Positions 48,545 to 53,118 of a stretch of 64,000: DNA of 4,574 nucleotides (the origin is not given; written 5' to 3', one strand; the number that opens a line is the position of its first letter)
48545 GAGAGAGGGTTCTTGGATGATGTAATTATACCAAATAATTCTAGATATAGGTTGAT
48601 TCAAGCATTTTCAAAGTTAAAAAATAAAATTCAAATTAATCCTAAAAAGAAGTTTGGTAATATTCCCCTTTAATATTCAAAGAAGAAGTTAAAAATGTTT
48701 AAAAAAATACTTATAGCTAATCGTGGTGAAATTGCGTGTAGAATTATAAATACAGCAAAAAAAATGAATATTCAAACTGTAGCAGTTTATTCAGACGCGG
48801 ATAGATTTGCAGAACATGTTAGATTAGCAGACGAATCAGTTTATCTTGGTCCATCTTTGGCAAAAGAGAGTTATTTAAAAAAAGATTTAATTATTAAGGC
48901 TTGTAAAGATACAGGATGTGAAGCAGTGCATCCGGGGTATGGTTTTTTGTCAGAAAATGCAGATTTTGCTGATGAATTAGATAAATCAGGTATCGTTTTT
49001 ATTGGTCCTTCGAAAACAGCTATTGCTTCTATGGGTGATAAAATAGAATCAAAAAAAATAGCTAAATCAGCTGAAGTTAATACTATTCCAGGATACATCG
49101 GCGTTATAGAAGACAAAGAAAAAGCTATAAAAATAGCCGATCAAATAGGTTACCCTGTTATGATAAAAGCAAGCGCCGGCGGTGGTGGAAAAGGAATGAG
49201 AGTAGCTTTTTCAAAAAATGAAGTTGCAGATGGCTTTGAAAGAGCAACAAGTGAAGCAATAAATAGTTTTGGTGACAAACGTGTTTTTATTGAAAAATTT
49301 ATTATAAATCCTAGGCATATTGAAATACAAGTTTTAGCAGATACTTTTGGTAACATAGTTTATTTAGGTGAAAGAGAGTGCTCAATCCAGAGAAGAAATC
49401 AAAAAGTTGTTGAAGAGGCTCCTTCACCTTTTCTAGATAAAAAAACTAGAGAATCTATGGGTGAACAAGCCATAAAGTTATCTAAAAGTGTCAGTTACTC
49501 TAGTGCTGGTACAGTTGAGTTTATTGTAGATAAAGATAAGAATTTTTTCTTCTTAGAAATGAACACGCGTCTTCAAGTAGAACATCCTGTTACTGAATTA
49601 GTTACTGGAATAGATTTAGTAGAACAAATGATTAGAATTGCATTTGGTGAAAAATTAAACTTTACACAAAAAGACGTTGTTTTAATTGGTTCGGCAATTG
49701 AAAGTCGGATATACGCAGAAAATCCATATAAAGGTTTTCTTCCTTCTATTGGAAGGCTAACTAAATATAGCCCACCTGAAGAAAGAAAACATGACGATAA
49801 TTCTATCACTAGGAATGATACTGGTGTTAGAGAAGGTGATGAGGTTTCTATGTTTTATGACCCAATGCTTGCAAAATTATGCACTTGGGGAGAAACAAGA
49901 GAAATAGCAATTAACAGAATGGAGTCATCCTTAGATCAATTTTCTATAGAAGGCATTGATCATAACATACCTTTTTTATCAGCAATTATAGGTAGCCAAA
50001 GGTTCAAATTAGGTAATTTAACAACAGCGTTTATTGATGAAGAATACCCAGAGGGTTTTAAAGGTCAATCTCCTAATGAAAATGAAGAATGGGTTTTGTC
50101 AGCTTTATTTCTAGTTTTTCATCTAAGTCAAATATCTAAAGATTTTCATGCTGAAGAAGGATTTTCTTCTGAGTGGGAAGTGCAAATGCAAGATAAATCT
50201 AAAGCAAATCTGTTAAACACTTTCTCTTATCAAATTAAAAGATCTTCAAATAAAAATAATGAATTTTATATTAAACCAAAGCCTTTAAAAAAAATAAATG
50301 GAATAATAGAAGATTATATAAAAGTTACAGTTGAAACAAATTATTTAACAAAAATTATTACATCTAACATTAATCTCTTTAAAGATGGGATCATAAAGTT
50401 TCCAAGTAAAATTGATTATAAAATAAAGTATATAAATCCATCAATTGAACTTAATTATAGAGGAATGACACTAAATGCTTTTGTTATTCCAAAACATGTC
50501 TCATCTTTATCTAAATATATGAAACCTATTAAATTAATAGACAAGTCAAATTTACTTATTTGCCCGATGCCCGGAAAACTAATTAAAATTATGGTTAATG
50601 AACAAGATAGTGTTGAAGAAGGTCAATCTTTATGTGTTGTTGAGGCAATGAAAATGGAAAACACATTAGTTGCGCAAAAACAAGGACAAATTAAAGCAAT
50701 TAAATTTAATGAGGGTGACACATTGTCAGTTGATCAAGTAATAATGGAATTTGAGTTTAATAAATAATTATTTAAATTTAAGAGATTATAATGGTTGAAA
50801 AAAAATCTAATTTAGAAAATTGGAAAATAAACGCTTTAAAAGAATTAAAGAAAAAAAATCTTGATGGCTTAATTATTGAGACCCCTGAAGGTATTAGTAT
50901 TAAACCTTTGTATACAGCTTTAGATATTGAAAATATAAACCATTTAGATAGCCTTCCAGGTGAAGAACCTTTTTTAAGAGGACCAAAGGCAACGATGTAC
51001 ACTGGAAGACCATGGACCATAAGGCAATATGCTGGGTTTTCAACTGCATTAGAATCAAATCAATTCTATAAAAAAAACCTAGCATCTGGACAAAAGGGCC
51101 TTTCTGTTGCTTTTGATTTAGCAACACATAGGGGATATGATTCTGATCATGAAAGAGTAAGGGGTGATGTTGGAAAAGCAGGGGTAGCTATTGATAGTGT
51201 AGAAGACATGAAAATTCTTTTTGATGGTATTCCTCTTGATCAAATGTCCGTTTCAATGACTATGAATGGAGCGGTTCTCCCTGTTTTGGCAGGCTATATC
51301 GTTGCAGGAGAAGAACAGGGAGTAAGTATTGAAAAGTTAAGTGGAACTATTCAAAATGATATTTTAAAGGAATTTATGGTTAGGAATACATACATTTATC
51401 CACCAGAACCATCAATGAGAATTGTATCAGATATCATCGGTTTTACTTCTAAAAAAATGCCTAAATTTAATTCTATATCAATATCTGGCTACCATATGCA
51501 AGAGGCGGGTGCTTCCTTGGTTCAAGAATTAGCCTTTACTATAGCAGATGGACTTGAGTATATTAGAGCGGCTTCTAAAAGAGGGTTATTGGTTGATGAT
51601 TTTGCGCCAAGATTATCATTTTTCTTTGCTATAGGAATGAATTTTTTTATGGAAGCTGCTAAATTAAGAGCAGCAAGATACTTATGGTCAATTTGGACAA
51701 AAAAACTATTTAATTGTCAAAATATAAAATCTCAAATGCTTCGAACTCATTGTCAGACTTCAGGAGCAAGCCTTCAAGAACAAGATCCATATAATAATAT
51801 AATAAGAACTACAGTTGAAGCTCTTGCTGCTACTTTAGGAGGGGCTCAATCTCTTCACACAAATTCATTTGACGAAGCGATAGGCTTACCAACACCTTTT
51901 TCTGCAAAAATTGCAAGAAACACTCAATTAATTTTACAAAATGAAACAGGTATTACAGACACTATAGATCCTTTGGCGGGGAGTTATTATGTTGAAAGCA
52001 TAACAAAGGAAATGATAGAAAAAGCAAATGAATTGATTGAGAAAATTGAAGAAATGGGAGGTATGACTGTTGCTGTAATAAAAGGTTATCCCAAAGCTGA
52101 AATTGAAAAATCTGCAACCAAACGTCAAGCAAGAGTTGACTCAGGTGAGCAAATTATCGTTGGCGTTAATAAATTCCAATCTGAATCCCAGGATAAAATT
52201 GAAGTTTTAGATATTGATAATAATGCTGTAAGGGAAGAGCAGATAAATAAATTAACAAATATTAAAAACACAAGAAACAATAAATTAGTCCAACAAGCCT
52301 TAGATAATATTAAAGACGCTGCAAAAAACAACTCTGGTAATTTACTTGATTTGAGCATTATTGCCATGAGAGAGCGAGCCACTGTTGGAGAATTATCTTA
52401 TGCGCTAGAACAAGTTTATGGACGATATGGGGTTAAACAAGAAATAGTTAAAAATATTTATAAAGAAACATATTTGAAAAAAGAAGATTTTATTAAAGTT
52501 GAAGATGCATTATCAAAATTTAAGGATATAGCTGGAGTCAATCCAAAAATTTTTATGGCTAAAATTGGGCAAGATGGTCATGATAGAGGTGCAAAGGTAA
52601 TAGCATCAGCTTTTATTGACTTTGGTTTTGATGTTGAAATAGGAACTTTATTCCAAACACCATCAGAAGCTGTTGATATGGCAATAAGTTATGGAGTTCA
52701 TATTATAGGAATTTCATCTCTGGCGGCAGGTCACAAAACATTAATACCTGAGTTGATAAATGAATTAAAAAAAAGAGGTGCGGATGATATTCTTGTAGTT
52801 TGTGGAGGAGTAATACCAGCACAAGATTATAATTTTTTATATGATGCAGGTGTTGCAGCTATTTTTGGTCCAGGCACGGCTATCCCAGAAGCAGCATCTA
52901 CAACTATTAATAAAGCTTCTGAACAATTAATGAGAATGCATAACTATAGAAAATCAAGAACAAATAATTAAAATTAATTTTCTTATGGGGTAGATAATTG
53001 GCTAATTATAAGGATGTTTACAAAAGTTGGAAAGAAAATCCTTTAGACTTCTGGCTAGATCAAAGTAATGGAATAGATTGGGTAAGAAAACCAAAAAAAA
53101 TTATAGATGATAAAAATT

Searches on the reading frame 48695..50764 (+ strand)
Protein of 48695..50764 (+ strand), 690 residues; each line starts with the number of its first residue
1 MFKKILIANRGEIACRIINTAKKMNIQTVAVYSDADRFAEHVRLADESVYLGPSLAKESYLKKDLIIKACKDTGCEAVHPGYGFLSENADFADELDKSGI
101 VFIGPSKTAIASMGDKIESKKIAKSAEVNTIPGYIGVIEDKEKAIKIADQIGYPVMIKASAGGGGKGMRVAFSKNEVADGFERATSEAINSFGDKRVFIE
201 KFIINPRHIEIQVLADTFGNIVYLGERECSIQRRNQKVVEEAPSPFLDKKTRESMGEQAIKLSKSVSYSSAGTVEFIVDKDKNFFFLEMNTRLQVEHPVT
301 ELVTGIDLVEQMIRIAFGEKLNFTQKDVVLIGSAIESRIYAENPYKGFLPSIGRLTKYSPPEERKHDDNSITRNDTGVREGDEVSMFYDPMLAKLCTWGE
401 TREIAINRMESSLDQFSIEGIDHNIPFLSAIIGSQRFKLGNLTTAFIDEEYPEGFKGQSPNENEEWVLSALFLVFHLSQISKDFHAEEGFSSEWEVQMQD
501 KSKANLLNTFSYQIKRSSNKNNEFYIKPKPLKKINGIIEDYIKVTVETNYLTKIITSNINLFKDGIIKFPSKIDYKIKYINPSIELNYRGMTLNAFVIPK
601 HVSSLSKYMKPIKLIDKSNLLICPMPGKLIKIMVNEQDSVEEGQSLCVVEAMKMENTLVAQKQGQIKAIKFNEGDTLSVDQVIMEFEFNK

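Call 86: search_protein_families(library=pfam, proteins=[window:48695-50764:+], max_evalue=0.00001)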
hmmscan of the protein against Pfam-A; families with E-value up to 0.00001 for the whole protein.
window:48695-50764:+ (690 aa): 6 families
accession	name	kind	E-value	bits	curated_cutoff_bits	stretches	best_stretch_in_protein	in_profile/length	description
PF02786.22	CPSase_L_D2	-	1.7e-81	273.2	19.8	1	115-322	1-209/211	Carbamoyl-phosphate synthase L chain, ATP binding domain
PF00289.28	Biotin_carb_N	-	1.5e-45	154.7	25.5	1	1-110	1-110/110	Biotin carboxylase, N-terminal domain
PF02785.25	Biotin_carb_C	-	1.5e-35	122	32.4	1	336-449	1-108/108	Biotin carboxylase C-terminal domain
PF00364.28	Biotin_lipoyl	-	3.5e-20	72.1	22.1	1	623-685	5-72/73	Biotin-requiring enzyme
PF07478.18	Dala_Dala_lig_C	-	5.3e-12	46.1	24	1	140-291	24-174/204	D-ala D-ala ligase C-terminus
PF02222.28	ATP-grasp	-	4.3e-08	33.5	27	1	132-292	11-162/179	ATP-grasp domain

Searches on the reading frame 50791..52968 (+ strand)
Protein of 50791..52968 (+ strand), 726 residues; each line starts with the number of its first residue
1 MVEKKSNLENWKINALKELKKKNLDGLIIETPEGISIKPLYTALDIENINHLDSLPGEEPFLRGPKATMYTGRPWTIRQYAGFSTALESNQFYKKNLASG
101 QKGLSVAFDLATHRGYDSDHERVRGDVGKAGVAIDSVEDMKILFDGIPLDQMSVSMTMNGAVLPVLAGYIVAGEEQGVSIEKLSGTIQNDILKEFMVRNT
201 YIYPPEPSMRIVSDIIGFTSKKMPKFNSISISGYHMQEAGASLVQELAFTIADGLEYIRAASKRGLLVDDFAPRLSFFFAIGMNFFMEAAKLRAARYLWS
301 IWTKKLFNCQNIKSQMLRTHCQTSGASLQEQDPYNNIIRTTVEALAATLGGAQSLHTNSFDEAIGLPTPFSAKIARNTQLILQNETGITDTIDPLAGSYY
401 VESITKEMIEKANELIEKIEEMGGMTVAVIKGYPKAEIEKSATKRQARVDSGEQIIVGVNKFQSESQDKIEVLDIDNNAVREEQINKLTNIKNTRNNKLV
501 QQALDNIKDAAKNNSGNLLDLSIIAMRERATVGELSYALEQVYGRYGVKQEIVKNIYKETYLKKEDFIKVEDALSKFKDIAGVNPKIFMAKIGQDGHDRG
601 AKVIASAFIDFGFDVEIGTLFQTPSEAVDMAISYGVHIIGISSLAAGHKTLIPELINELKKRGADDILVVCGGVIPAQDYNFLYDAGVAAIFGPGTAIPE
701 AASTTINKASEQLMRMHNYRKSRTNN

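Call 86: search_protein_families(library=pfam, proteins=[window:50791-52968:+], max_evalue=0.00001)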
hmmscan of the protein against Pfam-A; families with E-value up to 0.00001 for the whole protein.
window:50791-52968:+ (726 aa): 2 families
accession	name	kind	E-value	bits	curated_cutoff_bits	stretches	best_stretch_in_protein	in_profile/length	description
PF01642.28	MM_CoA_mutase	-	3.3e-230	765.4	22.1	1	30-544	1-512/512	Methylmalonyl-CoA mutase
PF02310.24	B12-binding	-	3.5e-19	69.3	32.1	1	586-700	2-118/121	B12 binding domain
